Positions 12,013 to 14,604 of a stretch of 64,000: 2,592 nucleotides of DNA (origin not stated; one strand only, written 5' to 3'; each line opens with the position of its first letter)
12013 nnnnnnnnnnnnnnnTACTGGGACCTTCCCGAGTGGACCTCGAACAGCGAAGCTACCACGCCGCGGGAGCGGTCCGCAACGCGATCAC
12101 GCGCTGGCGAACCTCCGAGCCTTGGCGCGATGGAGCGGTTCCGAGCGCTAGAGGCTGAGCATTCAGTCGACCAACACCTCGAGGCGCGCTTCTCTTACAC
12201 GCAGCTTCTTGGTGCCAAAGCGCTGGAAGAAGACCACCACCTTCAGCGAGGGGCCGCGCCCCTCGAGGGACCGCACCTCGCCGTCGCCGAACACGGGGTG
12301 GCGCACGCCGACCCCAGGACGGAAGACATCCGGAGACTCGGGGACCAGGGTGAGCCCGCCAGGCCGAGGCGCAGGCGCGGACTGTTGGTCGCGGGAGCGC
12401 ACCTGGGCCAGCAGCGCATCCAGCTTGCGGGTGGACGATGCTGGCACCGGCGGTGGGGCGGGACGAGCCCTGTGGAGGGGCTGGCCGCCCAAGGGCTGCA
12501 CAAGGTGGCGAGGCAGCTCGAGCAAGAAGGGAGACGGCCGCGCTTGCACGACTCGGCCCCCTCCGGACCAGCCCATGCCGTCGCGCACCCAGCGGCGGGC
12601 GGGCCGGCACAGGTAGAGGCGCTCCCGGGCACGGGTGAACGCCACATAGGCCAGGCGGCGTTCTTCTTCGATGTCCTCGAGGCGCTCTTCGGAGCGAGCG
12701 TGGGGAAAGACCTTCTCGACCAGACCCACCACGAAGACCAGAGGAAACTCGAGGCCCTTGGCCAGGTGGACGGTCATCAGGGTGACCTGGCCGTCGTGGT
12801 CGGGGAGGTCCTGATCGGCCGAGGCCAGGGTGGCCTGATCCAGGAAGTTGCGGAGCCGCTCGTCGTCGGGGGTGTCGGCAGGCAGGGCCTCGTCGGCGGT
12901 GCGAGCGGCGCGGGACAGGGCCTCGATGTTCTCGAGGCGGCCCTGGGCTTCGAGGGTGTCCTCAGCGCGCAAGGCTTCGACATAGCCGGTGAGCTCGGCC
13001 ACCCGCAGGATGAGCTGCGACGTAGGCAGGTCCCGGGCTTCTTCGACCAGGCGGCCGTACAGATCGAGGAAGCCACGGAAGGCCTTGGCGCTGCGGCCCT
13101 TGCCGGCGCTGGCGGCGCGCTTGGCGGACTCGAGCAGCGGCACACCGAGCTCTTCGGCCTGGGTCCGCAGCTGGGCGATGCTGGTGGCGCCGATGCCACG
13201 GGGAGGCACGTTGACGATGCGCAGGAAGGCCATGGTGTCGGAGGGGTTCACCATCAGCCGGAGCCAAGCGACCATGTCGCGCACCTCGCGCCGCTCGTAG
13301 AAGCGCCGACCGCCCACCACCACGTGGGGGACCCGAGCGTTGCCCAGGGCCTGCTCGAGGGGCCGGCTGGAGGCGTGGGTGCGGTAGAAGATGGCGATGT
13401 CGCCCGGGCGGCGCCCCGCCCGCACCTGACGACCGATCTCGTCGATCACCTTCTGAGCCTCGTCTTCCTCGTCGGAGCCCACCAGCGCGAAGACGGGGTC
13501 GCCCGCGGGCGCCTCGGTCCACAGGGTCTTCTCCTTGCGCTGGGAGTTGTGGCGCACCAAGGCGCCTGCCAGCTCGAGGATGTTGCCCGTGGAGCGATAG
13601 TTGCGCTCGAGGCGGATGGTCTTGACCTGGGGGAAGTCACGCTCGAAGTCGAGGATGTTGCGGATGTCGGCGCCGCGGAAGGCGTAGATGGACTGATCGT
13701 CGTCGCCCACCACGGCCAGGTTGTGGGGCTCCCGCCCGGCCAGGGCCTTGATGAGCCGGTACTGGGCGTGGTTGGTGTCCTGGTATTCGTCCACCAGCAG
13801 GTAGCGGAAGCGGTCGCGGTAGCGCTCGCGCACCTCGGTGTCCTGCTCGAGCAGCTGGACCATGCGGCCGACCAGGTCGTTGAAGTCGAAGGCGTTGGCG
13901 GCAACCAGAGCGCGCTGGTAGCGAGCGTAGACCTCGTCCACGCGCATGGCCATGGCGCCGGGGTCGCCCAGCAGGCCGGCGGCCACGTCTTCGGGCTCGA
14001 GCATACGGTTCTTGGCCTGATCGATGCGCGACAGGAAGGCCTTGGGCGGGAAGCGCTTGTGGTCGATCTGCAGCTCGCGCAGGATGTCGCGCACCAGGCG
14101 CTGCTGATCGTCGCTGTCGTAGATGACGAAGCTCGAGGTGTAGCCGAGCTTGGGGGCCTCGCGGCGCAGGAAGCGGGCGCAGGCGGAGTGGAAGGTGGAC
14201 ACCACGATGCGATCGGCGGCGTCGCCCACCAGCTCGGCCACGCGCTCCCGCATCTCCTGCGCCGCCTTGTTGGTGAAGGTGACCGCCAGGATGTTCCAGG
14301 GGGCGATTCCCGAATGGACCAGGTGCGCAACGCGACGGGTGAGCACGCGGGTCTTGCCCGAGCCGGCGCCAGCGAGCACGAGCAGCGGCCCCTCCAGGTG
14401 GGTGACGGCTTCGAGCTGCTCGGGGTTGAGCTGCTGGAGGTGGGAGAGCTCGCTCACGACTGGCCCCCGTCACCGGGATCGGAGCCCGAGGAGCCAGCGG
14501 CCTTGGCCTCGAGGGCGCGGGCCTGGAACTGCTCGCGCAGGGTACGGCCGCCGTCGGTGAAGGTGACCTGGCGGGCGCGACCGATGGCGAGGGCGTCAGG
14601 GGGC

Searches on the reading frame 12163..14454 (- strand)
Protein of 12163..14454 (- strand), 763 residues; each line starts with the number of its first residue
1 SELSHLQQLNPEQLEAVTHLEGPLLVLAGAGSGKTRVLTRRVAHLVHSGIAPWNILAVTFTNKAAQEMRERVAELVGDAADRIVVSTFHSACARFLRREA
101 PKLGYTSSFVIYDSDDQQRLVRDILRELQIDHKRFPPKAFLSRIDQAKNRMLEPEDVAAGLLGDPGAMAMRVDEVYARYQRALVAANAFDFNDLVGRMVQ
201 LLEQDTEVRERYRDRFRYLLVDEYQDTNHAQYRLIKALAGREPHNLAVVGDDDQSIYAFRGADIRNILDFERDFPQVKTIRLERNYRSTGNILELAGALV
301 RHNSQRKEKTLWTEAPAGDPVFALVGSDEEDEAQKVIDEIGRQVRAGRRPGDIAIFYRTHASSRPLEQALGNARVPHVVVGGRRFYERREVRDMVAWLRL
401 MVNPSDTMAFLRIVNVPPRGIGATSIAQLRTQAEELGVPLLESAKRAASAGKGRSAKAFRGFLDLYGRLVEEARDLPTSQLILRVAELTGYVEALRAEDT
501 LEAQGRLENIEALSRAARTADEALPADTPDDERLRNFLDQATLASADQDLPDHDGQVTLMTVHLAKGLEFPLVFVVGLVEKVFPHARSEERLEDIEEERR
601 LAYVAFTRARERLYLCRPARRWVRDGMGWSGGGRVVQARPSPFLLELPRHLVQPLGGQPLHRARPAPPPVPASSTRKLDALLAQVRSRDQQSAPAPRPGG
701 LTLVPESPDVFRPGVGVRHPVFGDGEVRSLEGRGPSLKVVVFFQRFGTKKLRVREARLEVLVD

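Call 55: search_protein_families(library=pfam, proteins=[window:12163-14454:-], max_evalue=0.0001)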
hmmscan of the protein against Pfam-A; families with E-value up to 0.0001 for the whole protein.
window:12163-14454:- (763 aa): 6 families
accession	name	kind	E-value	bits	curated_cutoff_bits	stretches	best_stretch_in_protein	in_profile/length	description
PF00580.27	UvrD-helicase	-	4.4e-93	312.3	23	1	9-275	1-271/271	UvrD/REP helicase N-terminal domain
PF13361.12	UvrD_C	-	6.7e-70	236.7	25.6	1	280-615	1-345/350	UvrD-like helicase C-terminal domain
PF13245.12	AAA_19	-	1.6e-25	90.3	25.1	1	13-260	1-134/134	AAA domain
PF13538.12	UvrD_C_2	-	5.3e-10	39.4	27.4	1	557-616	2-52/52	UvrD-like helicase C-terminal domain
PF13604.12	AAA_30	-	1.4e-09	38.4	27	1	8-72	1-66/191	AAA domain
PF01443.25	Viral_helicase1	-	1.2e-07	32.2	21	0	552-616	174-227/228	Viral superfamily 1 RNA helicase core domain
